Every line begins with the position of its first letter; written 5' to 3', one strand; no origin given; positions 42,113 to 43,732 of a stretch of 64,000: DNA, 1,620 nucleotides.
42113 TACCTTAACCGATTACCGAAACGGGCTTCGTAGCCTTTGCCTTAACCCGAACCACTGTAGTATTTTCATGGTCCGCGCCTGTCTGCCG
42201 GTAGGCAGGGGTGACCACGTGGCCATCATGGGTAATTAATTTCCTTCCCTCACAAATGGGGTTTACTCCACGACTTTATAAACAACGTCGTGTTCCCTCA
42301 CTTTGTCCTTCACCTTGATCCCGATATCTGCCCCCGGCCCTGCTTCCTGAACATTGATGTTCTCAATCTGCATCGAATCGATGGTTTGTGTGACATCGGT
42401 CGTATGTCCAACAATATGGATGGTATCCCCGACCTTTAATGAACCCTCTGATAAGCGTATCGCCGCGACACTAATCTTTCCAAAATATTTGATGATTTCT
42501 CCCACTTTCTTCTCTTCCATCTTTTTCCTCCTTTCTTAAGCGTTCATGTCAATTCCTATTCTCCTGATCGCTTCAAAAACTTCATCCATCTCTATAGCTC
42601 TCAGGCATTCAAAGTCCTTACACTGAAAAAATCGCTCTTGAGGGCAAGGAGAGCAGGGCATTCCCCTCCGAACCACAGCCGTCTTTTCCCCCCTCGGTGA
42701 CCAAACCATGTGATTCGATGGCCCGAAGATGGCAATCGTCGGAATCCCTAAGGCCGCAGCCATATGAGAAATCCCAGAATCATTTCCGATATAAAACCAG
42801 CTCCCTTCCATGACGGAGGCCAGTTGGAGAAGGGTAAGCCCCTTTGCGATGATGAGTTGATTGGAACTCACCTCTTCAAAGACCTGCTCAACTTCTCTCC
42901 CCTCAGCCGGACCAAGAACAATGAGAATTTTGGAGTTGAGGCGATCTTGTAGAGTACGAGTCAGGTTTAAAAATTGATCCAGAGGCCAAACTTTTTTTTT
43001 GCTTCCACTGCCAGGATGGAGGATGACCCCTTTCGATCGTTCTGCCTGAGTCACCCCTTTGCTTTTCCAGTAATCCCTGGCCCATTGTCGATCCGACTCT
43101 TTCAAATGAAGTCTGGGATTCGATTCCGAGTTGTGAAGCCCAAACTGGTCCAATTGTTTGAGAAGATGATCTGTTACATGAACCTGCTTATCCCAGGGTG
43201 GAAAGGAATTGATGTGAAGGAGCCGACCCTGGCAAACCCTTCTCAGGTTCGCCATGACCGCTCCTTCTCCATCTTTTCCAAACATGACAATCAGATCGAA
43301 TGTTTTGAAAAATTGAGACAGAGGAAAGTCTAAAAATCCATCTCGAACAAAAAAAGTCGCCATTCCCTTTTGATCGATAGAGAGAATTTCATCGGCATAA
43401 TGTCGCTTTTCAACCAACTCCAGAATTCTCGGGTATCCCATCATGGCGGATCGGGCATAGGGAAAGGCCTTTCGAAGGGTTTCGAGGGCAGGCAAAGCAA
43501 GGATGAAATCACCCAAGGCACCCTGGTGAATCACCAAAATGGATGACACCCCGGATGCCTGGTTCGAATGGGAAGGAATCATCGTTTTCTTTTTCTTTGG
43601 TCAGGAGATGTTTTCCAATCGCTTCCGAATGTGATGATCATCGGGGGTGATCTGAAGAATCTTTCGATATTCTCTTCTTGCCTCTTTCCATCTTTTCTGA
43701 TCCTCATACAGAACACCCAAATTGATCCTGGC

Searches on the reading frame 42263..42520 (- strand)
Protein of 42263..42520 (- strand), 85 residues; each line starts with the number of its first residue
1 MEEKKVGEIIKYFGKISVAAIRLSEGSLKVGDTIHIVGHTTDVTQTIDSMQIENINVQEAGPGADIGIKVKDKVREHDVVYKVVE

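Call 3: search_protein_families(library=pfam, proteins=[window:42263-42520:-], max_evalue=0.01)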
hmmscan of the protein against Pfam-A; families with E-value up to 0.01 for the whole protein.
window:42263-42520:- (85 aa): 2 families
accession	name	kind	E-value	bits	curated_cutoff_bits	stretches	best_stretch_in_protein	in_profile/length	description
PF03144.31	GTP_EFTU_D2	-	4.5e-09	37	30.3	1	18-73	3-61/73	Elongation factor Tu domain 2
PF22042.2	EF-G_D2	-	9.1e-05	22.9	27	1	17-69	17-69/84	Elongation factor G domain 2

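Call 4: search_protein_families(library=ncbifam, proteins=[window:42263-42520:-], max_evalue=0.01)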
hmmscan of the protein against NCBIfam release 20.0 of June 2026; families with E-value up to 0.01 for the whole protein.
window:42263-42520:- (85 aa): 6 families
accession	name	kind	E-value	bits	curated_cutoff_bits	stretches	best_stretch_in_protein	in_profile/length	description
NF009373.0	PRK12736.1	subfamily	0.00017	20.5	452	1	6-76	215-285/394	elongation factor Tu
NF009372.0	PRK12735.1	subfamily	0.0002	20.3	479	1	7-76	218-287/396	elongation factor Tu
NF008969.0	PRK12317.1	subfamily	0.0005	18.8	502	1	17-79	242-306/426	elongation factor 1-alpha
NF000766.0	PRK00049.1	subfamily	0.00084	18.2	449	1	9-76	220-287/396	elongation factor Tu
TIGR00485.1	EF-Tu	equivalog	0.0012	17.7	522.4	1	8-75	217-284/394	elongation factor Tu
TIGR00483.1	EF-1_alpha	equivalog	0.0052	15.3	540.1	1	16-73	242-297/427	translation elongation factor EF-1 subunit alpha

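Call 83: search_protein_families(library=padloc, proteins=[window:42263-42520:-], max_evalue=0.01)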
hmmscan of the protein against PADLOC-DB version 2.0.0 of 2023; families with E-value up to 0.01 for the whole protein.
window:42263-42520:- (85 aa): 0 families

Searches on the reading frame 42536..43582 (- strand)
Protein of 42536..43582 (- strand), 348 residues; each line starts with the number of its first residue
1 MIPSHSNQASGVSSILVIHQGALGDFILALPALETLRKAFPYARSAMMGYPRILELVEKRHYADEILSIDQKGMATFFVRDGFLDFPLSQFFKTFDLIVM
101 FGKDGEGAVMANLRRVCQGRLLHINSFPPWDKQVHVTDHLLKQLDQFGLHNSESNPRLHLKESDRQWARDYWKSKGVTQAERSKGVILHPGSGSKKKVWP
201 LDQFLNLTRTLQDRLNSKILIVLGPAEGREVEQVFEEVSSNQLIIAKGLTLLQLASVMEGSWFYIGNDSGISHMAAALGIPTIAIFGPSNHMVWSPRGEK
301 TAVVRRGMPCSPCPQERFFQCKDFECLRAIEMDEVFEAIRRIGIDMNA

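Call 3: search_protein_families(library=pfam, proteins=[window:42536-43582:-], max_evalue=0.01)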
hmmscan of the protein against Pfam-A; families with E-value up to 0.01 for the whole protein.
window:42536-43582:- (348 aa): 3 families
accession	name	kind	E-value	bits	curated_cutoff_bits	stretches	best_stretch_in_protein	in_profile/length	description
PF01075.23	Glyco_transf_9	-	5.9e-27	95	22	1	128-315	59-238/247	Glycosyltransferase family 9 (heptosyltransferase)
PF02350.25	Epimerase_2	-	8.7e-06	25.2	30.6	1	178-285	178-284/347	UDP-N-acetylglucosamine 2-epimerase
PF04007.18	DUF354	-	0.0015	18.2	22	1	207-286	214-286/349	Protein of unknown function (DUF354)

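Call 4: search_protein_families(library=ncbifam, proteins=[window:42536-43582:-], max_evalue=0.01)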
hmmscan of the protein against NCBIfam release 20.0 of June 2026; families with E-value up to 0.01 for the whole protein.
window:42536-43582:- (348 aa): 6 families
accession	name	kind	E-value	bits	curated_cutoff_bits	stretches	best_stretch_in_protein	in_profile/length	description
TIGR02201.1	heptsyl_trn_III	equivalog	8.1e-26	90.9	170.2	1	15-307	2-307/344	putative lipopolysaccharide heptosyltransferase III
NF007742.0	PRK10422.1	equivalog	4.6e-20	71.7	467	1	12-307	5-309/352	lipopolysaccharide core heptosyltransferase RfaQ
TIGR02193.1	heptsyl_trn_I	equivalog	3.8e-19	69.1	185.3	1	173-305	179-300/320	lipopolysaccharide heptosyltransferase I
TIGR02195.1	heptsyl_trn_II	equivalog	4.2e-18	65.6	134.6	1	179-342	170-337/339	lipopolysaccharide heptosyltransferase II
NF008204.0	PRK10964.1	equivalog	1.2e-09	37.8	437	1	181-301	177-294/322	lipopolysaccharide heptosyltransferase RfaC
NF008162.0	PRK10916.1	equivalog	8.5e-08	31.8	569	1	195-305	193-306/348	ADP-heptose--LPS heptosyltransferase RfaF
